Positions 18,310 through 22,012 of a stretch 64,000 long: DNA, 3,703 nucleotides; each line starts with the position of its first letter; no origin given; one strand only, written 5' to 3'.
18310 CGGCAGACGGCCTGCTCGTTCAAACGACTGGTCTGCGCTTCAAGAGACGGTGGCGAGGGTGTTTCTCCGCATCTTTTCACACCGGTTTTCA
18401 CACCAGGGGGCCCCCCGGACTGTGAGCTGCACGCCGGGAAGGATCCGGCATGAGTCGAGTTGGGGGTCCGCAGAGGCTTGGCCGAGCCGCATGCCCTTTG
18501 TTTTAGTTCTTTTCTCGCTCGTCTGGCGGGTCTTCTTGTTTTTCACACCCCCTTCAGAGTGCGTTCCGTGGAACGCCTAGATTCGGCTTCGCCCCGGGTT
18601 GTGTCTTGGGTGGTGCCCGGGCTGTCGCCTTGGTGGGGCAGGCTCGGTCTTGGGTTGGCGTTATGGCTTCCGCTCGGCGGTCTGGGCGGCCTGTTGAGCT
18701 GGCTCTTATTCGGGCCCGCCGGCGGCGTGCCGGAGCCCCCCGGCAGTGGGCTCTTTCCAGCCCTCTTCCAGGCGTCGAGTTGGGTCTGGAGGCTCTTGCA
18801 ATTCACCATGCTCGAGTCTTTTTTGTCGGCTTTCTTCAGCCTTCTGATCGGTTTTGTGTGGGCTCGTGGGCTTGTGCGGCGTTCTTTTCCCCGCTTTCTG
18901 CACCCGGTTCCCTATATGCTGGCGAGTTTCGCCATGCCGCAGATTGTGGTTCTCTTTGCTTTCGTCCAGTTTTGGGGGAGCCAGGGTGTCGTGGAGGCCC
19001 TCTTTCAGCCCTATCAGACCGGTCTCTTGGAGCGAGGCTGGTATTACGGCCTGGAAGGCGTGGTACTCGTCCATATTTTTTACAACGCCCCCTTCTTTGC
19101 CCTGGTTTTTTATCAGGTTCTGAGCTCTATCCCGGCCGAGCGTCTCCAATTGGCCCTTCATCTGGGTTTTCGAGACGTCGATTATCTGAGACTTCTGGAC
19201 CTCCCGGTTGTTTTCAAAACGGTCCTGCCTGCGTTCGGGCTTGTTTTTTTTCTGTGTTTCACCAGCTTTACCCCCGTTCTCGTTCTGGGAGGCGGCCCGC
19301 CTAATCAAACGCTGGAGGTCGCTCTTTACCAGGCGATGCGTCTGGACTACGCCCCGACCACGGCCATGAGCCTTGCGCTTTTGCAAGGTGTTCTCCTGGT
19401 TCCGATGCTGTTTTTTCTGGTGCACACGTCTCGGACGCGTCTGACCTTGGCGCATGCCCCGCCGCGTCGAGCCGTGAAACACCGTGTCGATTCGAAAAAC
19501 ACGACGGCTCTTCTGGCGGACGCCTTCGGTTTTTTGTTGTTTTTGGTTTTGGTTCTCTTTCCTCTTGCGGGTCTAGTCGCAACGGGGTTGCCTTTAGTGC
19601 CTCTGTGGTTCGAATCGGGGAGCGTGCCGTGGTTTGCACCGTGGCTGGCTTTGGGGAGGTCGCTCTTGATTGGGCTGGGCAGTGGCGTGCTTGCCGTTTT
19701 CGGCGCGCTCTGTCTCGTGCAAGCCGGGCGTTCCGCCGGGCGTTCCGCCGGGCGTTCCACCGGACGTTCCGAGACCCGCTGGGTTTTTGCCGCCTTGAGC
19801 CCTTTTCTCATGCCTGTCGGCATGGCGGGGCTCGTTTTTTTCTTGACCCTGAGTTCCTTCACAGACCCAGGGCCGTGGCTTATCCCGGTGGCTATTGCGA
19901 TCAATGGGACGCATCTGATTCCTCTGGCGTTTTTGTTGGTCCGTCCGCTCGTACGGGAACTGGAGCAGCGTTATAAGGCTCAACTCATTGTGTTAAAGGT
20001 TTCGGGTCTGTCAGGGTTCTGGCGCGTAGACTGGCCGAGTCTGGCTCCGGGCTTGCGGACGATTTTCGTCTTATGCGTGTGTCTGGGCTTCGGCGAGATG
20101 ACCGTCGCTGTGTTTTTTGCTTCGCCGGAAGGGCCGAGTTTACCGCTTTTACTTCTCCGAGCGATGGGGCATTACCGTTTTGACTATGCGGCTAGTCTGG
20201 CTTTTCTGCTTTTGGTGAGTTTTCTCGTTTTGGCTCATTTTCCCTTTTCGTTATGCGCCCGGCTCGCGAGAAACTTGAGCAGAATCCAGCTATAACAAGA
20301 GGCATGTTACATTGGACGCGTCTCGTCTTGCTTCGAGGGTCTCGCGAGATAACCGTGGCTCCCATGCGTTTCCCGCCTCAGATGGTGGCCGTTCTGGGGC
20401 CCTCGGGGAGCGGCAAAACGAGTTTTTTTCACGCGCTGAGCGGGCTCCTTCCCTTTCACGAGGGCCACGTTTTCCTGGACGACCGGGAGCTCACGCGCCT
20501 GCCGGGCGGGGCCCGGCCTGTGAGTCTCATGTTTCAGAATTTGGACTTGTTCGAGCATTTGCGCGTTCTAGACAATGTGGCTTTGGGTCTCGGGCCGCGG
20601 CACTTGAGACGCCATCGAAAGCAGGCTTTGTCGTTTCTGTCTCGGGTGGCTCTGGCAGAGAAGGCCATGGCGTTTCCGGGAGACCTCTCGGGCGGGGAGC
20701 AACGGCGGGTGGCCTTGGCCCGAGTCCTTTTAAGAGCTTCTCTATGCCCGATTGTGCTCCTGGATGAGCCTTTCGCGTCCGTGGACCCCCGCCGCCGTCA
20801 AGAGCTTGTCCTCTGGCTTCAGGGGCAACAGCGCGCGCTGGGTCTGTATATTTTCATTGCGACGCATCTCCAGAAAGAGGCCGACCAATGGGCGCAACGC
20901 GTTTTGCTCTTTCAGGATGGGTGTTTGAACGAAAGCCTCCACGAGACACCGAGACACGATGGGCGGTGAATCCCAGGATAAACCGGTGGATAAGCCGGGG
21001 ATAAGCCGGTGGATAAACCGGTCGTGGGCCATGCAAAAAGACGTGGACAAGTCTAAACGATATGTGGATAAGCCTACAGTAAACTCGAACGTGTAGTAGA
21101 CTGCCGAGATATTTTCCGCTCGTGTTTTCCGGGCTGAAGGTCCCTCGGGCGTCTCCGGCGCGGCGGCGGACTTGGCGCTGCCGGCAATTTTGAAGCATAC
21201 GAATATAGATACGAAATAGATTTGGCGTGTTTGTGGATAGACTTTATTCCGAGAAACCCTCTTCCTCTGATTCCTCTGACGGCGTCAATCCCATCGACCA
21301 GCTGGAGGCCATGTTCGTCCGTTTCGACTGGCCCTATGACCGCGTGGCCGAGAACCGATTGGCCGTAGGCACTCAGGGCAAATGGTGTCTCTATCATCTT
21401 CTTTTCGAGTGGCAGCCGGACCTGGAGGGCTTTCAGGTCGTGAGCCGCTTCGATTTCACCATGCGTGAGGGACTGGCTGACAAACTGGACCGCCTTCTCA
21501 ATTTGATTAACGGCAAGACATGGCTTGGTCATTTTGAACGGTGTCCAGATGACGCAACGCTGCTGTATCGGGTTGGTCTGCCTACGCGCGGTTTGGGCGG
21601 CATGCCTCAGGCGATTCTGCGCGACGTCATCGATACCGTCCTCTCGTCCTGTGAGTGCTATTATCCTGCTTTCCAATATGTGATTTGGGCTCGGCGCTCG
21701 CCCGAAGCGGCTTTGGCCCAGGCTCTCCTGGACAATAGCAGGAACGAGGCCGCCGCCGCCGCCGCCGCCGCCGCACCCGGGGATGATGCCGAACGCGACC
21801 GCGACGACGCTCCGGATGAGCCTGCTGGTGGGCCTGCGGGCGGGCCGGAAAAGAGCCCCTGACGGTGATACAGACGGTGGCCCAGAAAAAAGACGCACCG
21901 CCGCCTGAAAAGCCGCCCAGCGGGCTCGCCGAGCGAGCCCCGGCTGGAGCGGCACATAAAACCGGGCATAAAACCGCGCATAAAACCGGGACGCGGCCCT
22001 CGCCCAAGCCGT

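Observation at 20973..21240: DnaA-box cluster with tandem AT-rich 12-mers between thiQ and ybjN (candidate oriC, DnaA-titration site or DnaA-regulated promoter)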

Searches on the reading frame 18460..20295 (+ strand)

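Call 6: search_protein_families(library=pfam, proteins=[window:18460-20295:+])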
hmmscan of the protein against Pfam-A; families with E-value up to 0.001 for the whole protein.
window:18460-20295:+ (611 aa): 1 family
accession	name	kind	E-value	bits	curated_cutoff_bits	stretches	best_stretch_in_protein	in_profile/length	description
PF00528.27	BPD_transp_1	-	3.3e-11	43.7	26.4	2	128-318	2-175/184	Binding-protein-dependent transport system inner membrane component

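Call 54: search_protein_families(library=ncbifam, proteins=[window:18460-20295:+], max_evalue=1e-8)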
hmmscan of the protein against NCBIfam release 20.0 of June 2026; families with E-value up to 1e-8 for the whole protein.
window:18460-20295:+ (611 aa): 13 families
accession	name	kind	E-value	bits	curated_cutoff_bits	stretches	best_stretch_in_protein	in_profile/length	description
NF006952.0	PRK09433.1-3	equivalog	7.9e-64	216.3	679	1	107-589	52-521/534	thiamine/thiamine pyrophosphate ABC transporter permease ThiP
TIGR01253.1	thiP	equivalog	6.9e-63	213.4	395.1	1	101-591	38-516/519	thiamine/thiamine pyrophosphate ABC transporter permease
NF006955.0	PRK09433.2-3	equivalog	7.2e-62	209.7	801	1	105-592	46-527/543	thiamine/thiamine pyrophosphate ABC transporter permease ThiP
NF006951.0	PRK09433.1-2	equivalog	2.3e-57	194.8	788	1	105-591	48-521/535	thiamine/thiamine pyrophosphate ABC transporter permease ThiP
NF006956.0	PRK09433.2-5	equivalog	7.9e-53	179.8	984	1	95-591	44-526/543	thiamine/thiamine pyrophosphate ABC transporter permease ThiP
NF006954.0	PRK09433.1-5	equivalog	3.2e-52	177.9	821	1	107-587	42-511/530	thiamine/thiamine pyrophosphate ABC transporter permease ThiP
NF006953.0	PRK09433.1-4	equivalog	2.9e-51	175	970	1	99-591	43-522/536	thiamine/thiamine pyrophosphate ABC transporter permease ThiP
TIGR02139.1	permease_CysT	equivalog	3.5e-15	56.3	246.1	0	112-313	51-250/265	sulfate ABC transporter permease subunit CysT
TIGR02141.1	modB_ABC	equivalog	5e-14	52.4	182.6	1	116-313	3-197/208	molybdate ABC transporter permease subunit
NF011624.0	PRK15050.1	equivalog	3.1e-13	49.5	247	1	109-320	71-281/297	2-aminoethylphosphonate ABC transporter permease subunit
TIGR03262.1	PhnU2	equivalog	1.6e-11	43.6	593.25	1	105-590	48-524/546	putative 2-aminoethylphosphonate ABC transporter permease subunit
TIGR00969.1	3a0106s02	subfamily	1.8e-11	44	240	0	112-313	62-259/272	sulfate ABC transporter permease subunit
TIGR01581.1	Mo_ABC_porter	hypoth_equivalog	5.9e-11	42.3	210.3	0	113-312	23-222/225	ABC transporter permease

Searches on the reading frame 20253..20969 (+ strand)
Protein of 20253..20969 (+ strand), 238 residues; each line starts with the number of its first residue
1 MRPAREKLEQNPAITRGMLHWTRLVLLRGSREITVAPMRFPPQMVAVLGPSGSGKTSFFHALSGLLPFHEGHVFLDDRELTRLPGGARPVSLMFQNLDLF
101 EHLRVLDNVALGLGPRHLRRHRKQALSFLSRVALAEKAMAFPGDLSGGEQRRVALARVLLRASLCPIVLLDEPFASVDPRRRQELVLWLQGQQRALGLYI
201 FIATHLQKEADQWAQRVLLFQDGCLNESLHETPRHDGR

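Call 6: search_protein_families(library=pfam, proteins=[window:20253-20969:+])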
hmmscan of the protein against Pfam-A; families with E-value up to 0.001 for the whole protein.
window:20253-20969:+ (238 aa): 4 families
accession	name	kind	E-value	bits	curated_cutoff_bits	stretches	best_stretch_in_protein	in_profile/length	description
PF00005.33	ABC_tran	-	1.2e-22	81.4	25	1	43-175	12-137/137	ABC transporter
PF13304.12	AAA_21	-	1.1e-08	36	27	1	144-205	237-298/304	AAA domain, putative AbiEii toxin, Type IV TA system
PF02463.25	SMC_N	-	2.5e-08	34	40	0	38-66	20-48/220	RecF/RecN/SMC N terminal domain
PF20703.3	nSTAND1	-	0.00056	20.1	27.1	1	43-95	34-86/379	Novel STAND NTPase 1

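Call 54: search_protein_families(library=ncbifam, proteins=[window:20253-20969:+], max_evalue=1e-8)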
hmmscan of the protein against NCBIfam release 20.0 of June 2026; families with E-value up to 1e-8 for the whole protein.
window:20253-20969:+ (238 aa): 123 families (the best 25 are shown)
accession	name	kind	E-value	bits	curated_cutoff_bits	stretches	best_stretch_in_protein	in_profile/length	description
NF008039.0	PRK10771.1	equivalog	2.4e-41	141.7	298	1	43-225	26-208/234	thiamine ABC transporter ATP-binding protein ThiQ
TIGR03265.1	PhnT2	equivalog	1.3e-39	136.5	457.7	1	43-226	31-214/353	putative 2-aminoethylphosphonate ABC transporter ATP-binding protein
TIGR01277.1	thiQ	equivalog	5.2e-37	127.5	245.05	1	43-225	25-207/213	thiamine ABC transporter ATP-binding protein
NF008105.0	PRK10851.1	equivalog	1.1e-36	126.3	502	1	43-226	29-216/362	sulfate/thiosulfate ABC transporter ATP-binding protein CysA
TIGR00968.1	3a0106s01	subfamily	1.5e-36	126.1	342.75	1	43-225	27-209/237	sulfate ABC transporter ATP-binding protein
TIGR01187.1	potA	subfamily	2.2e-36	125.6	355.6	1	47-226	1-180/325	polyamine ABC transporter ATP-binding protein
NF006987.0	PRK09452.1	equivalog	2e-35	122.2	482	1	44-227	45-228/378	spermidine/putrescine ABC transporter ATP-binding protein PotA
NF040840.2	tungstate_WtpC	equivalog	1.7e-34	119.7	440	1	46-225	30-209/347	tungstate ABC transporter ATP-binding protein WtpC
TIGR03258.1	PhnT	equivalog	1.4e-33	116.5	499.15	1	43-226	35-219/359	2-aminoethylphosphonate ABC transport system ATP-binding subunit PhnT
TIGR02142.1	modC_ABC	equivalog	8.6e-32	110.7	285.05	1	42-225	22-210/353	molybdenum ABC transporter ATP-binding protein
NF043075.1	MMSYN1_0197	equivalog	2.7e-31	108.7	550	1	44-225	30-211/341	spermidine/putrescine ABC transporter ATP-binding protein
NF008355.0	PRK11144.1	equivalog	1e-28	100.4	434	1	43-225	25-207/353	molybdenum ABC transporter ATP-binding protein ModC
TIGR02673.1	FtsE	equivalog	1.5e-28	100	264.85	1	43-223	29-213/214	cell division ATP-binding protein FtsE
NF010068.0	PRK13548.1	equivalog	1e-27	96.9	261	1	41-225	30-221/261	heme ABC transporter ATP-binding protein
NF008653.0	PRK11650.1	subfamily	2.3e-27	96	432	1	43-225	31-213/357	sn-glycerol-3-phosphate ABC transporter ATP-binding protein UgpC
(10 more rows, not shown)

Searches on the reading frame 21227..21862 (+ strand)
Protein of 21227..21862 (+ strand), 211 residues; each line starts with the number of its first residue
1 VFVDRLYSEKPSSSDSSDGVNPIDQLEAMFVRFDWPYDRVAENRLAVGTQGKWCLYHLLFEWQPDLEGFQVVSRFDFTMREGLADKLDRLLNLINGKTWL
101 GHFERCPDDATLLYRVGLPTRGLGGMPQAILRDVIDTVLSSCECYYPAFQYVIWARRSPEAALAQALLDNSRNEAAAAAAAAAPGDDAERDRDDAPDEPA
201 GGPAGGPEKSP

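Call 6: search_protein_families(library=pfam, proteins=[window:21227-21862:+])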
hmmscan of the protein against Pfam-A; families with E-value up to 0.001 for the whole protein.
window:21227-21862:+ (211 aa): 1 family
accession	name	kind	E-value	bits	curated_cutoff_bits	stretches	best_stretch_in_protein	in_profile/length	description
PF10722.14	YbjN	-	2.4e-16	60.6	22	1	22-150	1-125/126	Putative bacterial sensory transduction regulator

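Call 8: find_homologous_proteins(query=window:21227-21862:+)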
Query window:21227-21862:+ (211 aa): 3 proteins with E <= 0.001 among 886 candidates.
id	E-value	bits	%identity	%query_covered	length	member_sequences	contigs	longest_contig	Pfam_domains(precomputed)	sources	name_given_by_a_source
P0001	3.8e-141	486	100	100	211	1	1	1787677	PF10722.15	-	-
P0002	2.1e-118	412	84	100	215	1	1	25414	PF10722.15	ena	-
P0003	1.1e-17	83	27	72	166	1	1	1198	PF10722.15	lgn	-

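Call 10: find_encoding_contigs(protein=P0001, flank=10000)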
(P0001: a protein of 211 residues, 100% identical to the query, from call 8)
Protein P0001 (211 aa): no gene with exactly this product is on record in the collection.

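Call 11: find_encoding_contigs(protein=P0002, flank=10000)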
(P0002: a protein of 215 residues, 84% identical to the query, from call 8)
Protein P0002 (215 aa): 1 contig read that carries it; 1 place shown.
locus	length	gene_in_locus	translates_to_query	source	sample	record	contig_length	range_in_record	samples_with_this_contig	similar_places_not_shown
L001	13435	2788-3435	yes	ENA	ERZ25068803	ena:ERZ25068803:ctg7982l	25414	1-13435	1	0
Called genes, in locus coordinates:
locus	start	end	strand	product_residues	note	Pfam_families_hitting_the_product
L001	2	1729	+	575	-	?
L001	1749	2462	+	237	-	PF02463:SMC_N (faint), PF00005:ABC_tran, PF13304:AAA_21 (weak)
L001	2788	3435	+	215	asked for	PF10722:YbjN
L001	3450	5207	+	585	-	PF03807:F420_oxidored (weak), PF01613:Flavin_Reduct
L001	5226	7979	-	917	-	PF01751:Toprim, PF01131:Topoisom_bac, PF01396:Zn_ribbon_Top1, PF13368:Toprim_C_rpt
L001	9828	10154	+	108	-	-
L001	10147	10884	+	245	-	PF02685:Glucokinase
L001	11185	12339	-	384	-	PF01743:PolyA_pol, PF12627:PolyA_pol_RNAbd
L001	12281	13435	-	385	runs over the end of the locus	PF06938:DUF1285_N, PF21028:DUF1285_C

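Call 36: find_related_loci(query=A2, collection=metagenome_contigs, flank=6000)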
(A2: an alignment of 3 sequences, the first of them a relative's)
Query A2 (211 aa) in metagenome_contigs; peptide patterns used: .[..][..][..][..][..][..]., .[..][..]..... (x = any residue, [..] = any of these).
600 stretches matched a pattern (row limit reached: there are more); 420 encode a relative of the query (tblastn E <= 1e-3); the best 80 are kept; 80 distinct loci.
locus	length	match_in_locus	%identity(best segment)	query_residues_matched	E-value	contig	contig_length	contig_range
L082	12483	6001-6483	41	11-169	1e-36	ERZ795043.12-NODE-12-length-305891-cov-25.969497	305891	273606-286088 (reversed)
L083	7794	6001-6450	37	21-170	3e-34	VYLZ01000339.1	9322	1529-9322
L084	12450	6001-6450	37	21-170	3e-34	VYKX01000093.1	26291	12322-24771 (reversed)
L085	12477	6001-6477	35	12-170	6e-34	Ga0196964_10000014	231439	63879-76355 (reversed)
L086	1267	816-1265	37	21-170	9e-35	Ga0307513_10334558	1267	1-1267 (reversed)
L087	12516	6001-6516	35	21-192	1e-33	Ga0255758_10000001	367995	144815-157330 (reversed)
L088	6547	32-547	35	21-192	2e-33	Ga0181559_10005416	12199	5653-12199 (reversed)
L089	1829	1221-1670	37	21-170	1e-33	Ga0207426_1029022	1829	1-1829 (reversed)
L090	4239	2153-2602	37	21-170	2e-33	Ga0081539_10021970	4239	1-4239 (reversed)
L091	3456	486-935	37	21-170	2e-33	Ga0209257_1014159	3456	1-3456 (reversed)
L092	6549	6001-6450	37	21-170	2e-33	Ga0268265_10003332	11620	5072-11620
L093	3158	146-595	36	21-170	4e-33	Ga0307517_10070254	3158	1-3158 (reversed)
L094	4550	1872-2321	36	21-170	3e-33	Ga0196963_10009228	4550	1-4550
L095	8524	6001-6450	37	21-170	9e-33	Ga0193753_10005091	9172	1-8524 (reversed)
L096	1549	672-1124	36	20-170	4e-33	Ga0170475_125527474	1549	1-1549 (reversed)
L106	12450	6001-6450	36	21-170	3e-30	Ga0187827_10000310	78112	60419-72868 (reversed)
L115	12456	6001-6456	34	17-170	2e-28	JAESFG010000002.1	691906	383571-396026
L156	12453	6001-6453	29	20-170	5e-26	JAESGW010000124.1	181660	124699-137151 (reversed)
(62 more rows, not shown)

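Call 48: search_protein_families(library=pfam, proteins=[L106:4165-5226:-, L106:5363-5752:+, L106:3286-4122:-, L106:6462-7292:+, L106:7425-7949:+, L106:8082-9416:-])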
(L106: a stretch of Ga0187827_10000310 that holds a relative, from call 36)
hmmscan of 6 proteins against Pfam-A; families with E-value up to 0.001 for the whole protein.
L106:4165-5226:- (353 aa): 4 families
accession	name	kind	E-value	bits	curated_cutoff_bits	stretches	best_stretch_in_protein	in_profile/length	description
PF01370.27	Epimerase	-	1.8e-36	126.2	20.9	1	29-274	2-240/240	NAD dependent epimerase/dehydratase family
PF16363.11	GDP_Man_Dehyd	-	7e-13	49.2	27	1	29-300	1-274/332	GDP-mannose 4,6 dehydratase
PF04321.23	RmlD_sub_bind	-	0.00014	21.5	27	1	29-181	4-137/287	RmlD substrate binding domain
PF01073.25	3Beta_HSD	-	0.00014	21.5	22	1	29-176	1-153/280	3-beta hydroxysteroid dehydrogenase/isomerase family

L106:5363-5752:+ (129 aa): 1 family
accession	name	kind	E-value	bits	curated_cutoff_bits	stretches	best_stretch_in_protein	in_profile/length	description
PF04380.18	BMFP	-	2.3e-24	86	37.2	1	2-77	1-76/77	Membrane fusogenic activity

L106:3286-4122:- (278 aa): 1 family
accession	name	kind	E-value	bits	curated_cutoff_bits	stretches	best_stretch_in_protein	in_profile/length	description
PF01790.23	LGT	-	1.4e-76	257.5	24.9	1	12-257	1-238/240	Prolipoprotein diacylglyceryl transferase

L106:6462-7292:+ (276 aa): 3 families
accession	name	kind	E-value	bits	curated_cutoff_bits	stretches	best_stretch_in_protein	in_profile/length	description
PF14748.11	P5CR_dimer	-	4.2e-31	107.8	25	1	169-274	1-105/105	Pyrroline-5-carboxylate reductase dimerisation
PF03807.23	F420_oxidored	-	4.2e-11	43.7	21.6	1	10-105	4-94/94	NADP oxidoreductase coenzyme F420-dependent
PF01408.29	GFO_IDH_MocA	-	0.00033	21.8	24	1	9-77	4-74/120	Oxidoreductase family, NAD-binding Rossmann fold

L106:7425-7949:+ (174 aa): 1 family
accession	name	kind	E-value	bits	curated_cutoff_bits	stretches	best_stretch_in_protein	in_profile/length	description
PF09361.15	Phasin_2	-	2.7e-13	50.4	24.9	1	49-146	3-100/100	Phasin protein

L106:8082-9416:- (444 aa): 3 families
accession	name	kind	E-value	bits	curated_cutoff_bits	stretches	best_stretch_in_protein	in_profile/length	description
PF02518.31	HATPase_c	-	2e-25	89.8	26.4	1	340-443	4-108/111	Histidine kinase-, DNA gyrase B-, and HSP90-like ATPase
PF00672.30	HAMP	-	1.5e-07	32.1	25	1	186-236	2-52/53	HAMP domain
PF00512.31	HisKA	-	0.00013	22.4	26.9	1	241-297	1-64/66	His Kinase A (phospho-acceptor) domain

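Call 54: search_protein_families(library=ncbifam, proteins=[window:21227-21862:+], max_evalue=1e-8)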
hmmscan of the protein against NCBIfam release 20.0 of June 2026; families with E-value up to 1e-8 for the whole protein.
window:21227-21862:+ (211 aa): 0 families

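Call 68: search_protein_families(library=pfam, proteins=[L087:2428-3516:-, L087:3503-4306:-, L087:4345-5331:-, L087:7346-8194:-, L087:10156-11496:-, L115:3315-4424:-, L115:4376-5185:-, L115:8771-10156:-, L156:3817-5601:+, L156:1037-2269:-], max_evalue=0.00001)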
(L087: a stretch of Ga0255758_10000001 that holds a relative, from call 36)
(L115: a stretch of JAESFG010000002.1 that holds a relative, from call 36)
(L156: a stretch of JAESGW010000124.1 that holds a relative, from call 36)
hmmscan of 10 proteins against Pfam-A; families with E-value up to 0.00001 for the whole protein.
L087:2428-3516:- (362 aa): 1 family
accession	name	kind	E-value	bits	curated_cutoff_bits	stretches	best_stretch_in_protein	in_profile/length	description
PF02636.23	Methyltransf_28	-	3.5e-68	230.2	23.3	1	61-287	1-245/249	Putative S-adenosyl-L-methionine-dependent methyltransferase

L087:3503-4306:- (267 aa): 1 family
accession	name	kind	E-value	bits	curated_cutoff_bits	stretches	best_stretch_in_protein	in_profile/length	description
PF01790.23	LGT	-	1.7e-80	270.2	24.9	1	13-260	1-240/240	Prolipoprotein diacylglyceryl transferase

L087:4345-5331:- (328 aa): 4 families
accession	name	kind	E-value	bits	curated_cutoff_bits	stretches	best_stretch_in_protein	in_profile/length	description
PF01370.27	Epimerase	-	4.3e-38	131.5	20.9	1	2-249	1-240/240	NAD dependent epimerase/dehydratase family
PF16363.11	GDP_Man_Dehyd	-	3.8e-15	56.6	27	1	3-300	1-301/332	GDP-mannose 4,6 dehydratase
PF01073.25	3Beta_HSD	-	7.7e-10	38.7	22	1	3-149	1-152/280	3-beta hydroxysteroid dehydrogenase/isomerase family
PF04321.23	RmlD_sub_bind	-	2.4e-09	37.1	27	1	2-155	3-137/287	RmlD substrate binding domain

L087:7346-8194:- (282 aa): 2 families
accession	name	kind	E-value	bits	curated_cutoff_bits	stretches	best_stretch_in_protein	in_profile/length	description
PF04542.20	Sigma70_r2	-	8e-19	67.6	24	1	55-121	2-68/71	Sigma-70 region 2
PF04545.22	Sigma70_r4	-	1.2e-12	47.6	24.1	1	222-272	1-49/50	Sigma-70, region 4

L087:10156-11496:- (446 aa): 3 families
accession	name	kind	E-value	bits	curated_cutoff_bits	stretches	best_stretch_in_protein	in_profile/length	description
PF02518.31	HATPase_c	-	2.9e-22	79.7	26.4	1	341-445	3-108/111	Histidine kinase-, DNA gyrase B-, and HSP90-like ATPase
PF00512.31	HisKA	-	3e-11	43.7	26.9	1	243-299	1-64/66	His Kinase A (phospho-acceptor) domain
PF00672.30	HAMP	-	6.1e-09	36.5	25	1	188-238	2-52/53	HAMP domain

L115:3315-4424:- (369 aa): 1 family
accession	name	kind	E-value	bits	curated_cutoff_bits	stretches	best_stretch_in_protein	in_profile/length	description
PF02636.23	Methyltransf_28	-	1.7e-67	227.9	23.3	1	73-303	2-249/249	Putative S-adenosyl-L-methionine-dependent methyltransferase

L115:4376-5185:- (269 aa): 1 family
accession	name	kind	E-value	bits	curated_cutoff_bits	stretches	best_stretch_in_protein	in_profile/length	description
PF01790.23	LGT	-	4.1e-75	252.6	24.9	1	11-258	1-239/240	Prolipoprotein diacylglyceryl transferase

L115:8771-10156:- (461 aa): 3 families
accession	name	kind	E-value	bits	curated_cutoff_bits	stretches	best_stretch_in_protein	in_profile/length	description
PF02518.31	HATPase_c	-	1.1e-23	84.2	26.4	1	357-461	4-109/111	Histidine kinase-, DNA gyrase B-, and HSP90-like ATPase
PF00512.31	HisKA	-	7.6e-11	42.4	26.9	1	254-313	1-64/66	His Kinase A (phospho-acceptor) domain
PF00672.30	HAMP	-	2.5e-07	31.3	25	1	199-249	2-52/53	HAMP domain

L156:3817-5601:+ (594 aa): 0 families

L156:1037-2269:- (410 aa): 2 families
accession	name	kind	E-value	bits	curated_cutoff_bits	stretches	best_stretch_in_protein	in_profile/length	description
PF03707.21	MHYT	-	2.9e-34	117.3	21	2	52-107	2-57/59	Bacterial signalling protein N terminal repeat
PF04397.21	LytTR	-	4.9e-16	59.2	22.6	1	306-402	2-97/98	LytTr DNA-binding domain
